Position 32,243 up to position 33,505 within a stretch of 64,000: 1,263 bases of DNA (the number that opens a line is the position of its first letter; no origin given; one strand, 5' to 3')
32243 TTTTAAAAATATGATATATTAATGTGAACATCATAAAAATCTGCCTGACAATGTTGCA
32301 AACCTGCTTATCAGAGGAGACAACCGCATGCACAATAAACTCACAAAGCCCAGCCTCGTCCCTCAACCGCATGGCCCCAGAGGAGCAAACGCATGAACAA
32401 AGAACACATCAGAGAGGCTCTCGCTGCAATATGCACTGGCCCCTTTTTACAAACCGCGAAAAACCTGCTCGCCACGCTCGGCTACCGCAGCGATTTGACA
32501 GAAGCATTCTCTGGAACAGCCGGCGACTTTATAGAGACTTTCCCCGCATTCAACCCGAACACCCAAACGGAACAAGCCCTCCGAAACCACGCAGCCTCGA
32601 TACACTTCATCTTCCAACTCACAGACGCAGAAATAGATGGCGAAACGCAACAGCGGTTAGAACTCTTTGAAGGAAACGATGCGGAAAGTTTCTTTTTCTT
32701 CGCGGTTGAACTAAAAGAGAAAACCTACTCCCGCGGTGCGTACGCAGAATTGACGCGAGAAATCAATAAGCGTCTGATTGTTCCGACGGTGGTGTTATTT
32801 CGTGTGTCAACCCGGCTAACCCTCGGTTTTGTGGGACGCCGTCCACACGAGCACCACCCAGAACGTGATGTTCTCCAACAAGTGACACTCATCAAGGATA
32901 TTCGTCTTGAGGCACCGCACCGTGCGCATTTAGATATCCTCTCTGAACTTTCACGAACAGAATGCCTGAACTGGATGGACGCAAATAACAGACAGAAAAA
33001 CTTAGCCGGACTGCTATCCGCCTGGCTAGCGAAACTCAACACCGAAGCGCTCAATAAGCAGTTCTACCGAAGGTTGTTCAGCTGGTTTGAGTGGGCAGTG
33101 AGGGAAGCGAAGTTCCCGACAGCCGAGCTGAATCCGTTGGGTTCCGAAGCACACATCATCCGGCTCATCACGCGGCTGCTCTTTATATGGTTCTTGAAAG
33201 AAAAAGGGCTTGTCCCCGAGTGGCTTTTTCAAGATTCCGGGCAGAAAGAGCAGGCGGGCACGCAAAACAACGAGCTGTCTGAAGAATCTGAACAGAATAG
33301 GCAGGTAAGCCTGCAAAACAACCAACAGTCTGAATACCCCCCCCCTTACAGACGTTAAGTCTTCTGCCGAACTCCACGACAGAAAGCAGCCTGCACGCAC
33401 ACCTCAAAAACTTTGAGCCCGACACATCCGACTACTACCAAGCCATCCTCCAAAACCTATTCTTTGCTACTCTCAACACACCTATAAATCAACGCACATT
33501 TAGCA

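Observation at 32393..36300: MmeI-family Type IIG R-M gene interrupted exactly at a C9 tract: phase-variable (currently OFF) or homopolymer sequencing error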

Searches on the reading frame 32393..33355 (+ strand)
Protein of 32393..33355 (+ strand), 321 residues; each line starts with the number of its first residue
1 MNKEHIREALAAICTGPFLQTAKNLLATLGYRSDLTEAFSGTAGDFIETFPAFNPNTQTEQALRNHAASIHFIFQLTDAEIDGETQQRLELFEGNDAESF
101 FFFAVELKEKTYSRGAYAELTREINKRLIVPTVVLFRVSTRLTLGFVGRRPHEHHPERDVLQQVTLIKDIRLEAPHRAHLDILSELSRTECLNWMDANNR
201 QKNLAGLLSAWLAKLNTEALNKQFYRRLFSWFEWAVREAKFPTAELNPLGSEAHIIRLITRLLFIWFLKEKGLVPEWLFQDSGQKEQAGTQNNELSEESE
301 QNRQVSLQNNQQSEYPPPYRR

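Call 16: search_protein_families(library=pfam, proteins=[window:32393-33355:+], max_evalue=0.01)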
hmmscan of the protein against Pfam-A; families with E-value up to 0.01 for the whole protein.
window:32393-33355:+ (321 aa): 0 families

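Call 28: search_protein_families(library=padloc, proteins=[window:32393-33355:+], max_evalue=0.001)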
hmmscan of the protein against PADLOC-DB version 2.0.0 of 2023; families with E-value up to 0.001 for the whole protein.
window:32393-33355:+ (321 aa): 0 families

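Call 29: search_protein_families(library=ncbifam, proteins=[window:32393-33355:+], max_evalue=0.001)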
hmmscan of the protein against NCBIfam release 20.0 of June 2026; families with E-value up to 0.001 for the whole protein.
window:32393-33355:+ (321 aa): 0 families

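Call 40: predict_structure(alignment_id=A3)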
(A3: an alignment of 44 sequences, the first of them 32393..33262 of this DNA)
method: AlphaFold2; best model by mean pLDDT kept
length: 290 residues; sequences in the alignment: 44
mean_pLDDT: 83.9   pTM: 0.77
mean pLDDT of the five models: 83.9, 81.9, 81.8, 75.8, 75.7
residues with pLDDT >= 90: 134; 70-90: 113; 50-70: 32; < 50: 11
segments of 3 or more residues with pLDDT < 50: 283-290
pLDDT, mean of each block of 10 residues (from residue 1): 94 95 96 82 93 85 96 89 60 60 95 94 89 95 90 79 86 94 95 96 91 80 79 82 63 82 79 72 41
secondary structure, 60 per line:
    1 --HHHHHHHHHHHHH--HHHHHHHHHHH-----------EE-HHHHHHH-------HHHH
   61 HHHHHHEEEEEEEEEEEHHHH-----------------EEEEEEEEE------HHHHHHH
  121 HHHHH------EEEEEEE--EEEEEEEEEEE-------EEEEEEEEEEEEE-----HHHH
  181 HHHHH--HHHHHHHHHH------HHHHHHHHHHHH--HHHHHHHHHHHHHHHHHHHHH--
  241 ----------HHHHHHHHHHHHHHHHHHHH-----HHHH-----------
elements in order: H3-15 H18-28 H43-49 H57-66 E67-77 H78-81 E99-107 H114-125 E132-138 E141-151 E159-171 H177-185 H188-197 H204-215 H218-238 H251-270 H276-279

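Call 44: fold_search(model_id=the predicted structure, library=pdb)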
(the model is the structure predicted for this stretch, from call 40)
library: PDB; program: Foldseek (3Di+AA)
matches with E <= 10: 564; with E <= 0.001: 0
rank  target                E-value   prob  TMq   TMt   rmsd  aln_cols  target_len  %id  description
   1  8wr2_B                9.1e-03  0.90  0.20  0.19  14.3       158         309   14  Crystal Structure of Human Pyridoxal Kinase with bound Luteolin (released 2024-03-20)
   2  3fhy_B                3.5e-02  0.75  0.21  0.20  14.1       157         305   13  Crystal structure of D235N mutant of human pyridoxal kinase (released 2008-12-23)
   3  3keu_B                3.5e-02  0.75  0.20  0.20  14.0       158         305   13  Crystal Structure of Human PL Kinase with bound PLP and ATP (released 2009-11-03)
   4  2yxt_B                4.7e-02  0.57  0.19  0.18  14.1       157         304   14  Human Pyridoxal Kinase (released 2008-03-11)
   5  2ajp_B                5.5e-02  0.66  0.20  0.20  14.0       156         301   14  Crystal structure of a human pyridoxal kinase (released 2005-08-09)
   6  6yk0_A                5.8e-02  0.72  0.20  0.19  12.6       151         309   12  Crystal structure of mouse pyridoxal kinase in complex with ATP-gamma-S (released 2021-04-14)
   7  6yk1_A                8.2e-02  0.47  0.19  0.19  12.9       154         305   15  Crystal structure of mouse pyridoxal kinase in complex with ATP-gamma-S and artesunate (released 2021-04-14)
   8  6yjz_D                8.6e-02  0.47  0.19  0.18  13.2       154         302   14  Crystal structure of mouse pyridoxal kinase in apo form (released 2021-04-14)
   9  5gz1_A                8.6e-02  0.18  0.17  0.15  17.0       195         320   10  Structure of substrate/cofactor-free D-amino acid dehydrogenase (released 2017-04-12)
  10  3fhx_B                9.1e-02  0.44  0.20  0.19  14.1       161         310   14  Crystal structure of D235A mutant of human pyridoxal kinase (released 2008-12-23)
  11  3wyb_A                9.7e-02  0.30  0.17  0.16  17.6       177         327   11  Structure of a meso-diaminopimelate dehydrogenase (released 2015-05-06)
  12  2qb6_A                1.1e-01  0.15  0.18  0.14  17.0       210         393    8  Saccharomyces cerevisiae cytosolic exopolyphosphatase, sulfate complex (released 2007-12-11)
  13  4txy_A                1.3e-01  0.13  0.17  0.15  15.9       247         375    7  Crystal structure of Vibrio cholerae DncV cyclic AMP-GMP synthase, a prokaryotic cGAS homolog (released 2014-08-13)
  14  6yjz_A                1.5e-01  0.30  0.19  0.18  13.7       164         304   13  Crystal structure of mouse pyridoxal kinase in apo form (released 2021-04-14)
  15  5gz1_B                1.5e-01  0.25  0.19  0.17  15.9       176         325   10  Structure of substrate/cofactor-free D-amino acid dehydrogenase (released 2017-04-12)
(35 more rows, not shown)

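Call 48: list_cluster_members(proteins=[P0001, P0002, window:32393-33355:+, window:33943-36297:+])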
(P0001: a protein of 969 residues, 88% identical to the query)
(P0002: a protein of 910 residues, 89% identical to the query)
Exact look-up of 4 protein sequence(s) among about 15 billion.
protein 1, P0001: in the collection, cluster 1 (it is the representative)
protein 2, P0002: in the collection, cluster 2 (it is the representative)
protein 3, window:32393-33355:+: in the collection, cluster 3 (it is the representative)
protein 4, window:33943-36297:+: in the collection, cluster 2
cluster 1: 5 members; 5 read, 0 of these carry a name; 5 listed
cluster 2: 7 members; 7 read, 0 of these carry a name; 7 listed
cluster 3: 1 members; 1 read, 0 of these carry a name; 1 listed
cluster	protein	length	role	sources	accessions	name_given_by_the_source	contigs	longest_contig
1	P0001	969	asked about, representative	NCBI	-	-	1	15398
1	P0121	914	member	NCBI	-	-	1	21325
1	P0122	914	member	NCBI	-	-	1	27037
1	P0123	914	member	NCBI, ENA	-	-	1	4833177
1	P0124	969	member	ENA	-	-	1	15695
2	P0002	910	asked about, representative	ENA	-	-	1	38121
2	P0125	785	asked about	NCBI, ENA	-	-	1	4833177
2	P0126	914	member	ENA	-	-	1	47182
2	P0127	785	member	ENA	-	-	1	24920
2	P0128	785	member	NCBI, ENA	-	-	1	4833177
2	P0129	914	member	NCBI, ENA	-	-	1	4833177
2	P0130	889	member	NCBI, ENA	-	-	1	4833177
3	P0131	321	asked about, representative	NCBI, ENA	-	-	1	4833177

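Call 49: find_encoding_contigs(protein=P0129, flank=6000, max_places=3)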
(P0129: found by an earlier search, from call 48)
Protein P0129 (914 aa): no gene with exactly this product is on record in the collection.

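Call 52: find_encoding_contigs(protein=P0123, flank=8000, max_places=3)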
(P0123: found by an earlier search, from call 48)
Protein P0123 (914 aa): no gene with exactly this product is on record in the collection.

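Call 68: search_solved_structures(query=A5, max_evalue=10)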
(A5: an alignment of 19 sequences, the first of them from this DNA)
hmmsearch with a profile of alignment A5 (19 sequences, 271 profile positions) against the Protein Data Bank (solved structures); distinct sequences matched with E-value up to 10: 4.
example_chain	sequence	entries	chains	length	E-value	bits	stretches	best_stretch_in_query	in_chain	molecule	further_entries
9hnh_A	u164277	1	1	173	0.0036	20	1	196-243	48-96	Chains: A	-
7emf_K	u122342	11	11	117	0.8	12.3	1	59-136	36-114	Mediator of RNA polymerase II transcription subunit 11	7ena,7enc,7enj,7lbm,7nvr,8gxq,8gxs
5kkl_B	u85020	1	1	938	1.6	11.3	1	70-142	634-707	Putative uncharacterized protein,Histone H3.1 peptide,Zinc finger domain-containing protei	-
5bjs_B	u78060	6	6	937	1.6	11.3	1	70-142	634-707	Histone-lysine N-methyltransferase EZH2, Polycomb protein SUZ12 | Putative uncharacterized protein,Zinc finger domain-containing protein | Putative uncharacteri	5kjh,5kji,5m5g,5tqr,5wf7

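Call 69: search_protein_families(library=pfam, alignment_id=A5, max_evalue=1)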
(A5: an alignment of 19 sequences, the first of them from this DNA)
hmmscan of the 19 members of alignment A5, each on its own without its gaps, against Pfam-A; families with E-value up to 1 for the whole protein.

A. member 1, seq(272 aa): 1 family
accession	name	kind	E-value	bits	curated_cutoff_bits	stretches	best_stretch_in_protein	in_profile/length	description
PF24643.1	DUF7637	-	0.059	13.9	27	1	50-114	13-76/112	Domain of unknown function (DUF7637)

B. families by the number of members that match (of 19 scanned): 11 families
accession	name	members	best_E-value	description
PF14335.11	DUF4391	11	9.5e-07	Domain of unknown function (DUF4391)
PF15171.11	Spexin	2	0.039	Neuropeptide secretory protein family, NPQ, spexin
PF12218.14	End_N_terminal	2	0.13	N terminal extension of bacteriophage endosialidase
PF09986.15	DUF2225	1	0.041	Uncharacterized protein conserved in bacteria (DUF2225)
PF24643.1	DUF7637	1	0.059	Domain of unknown function (DUF7637)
PF22418.2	EhRGS-RhoGEF_PH-like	1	0.061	EhRGS-RhoGEF PH domain-like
PF20118.4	DUF6508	1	0.1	Family of unknown function (DUF6508)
PF10568.15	Tom37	1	0.11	Outer mitochondrial membrane transport complex protein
PF22275.1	DUF6957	1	0.12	Domain of unknown function (DUF6957)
PF02998.19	Lentiviral_Tat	1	0.16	Lentiviral Tat protein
PF08349.16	DUF1722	1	0.21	Protein of unknown function (DUF1722)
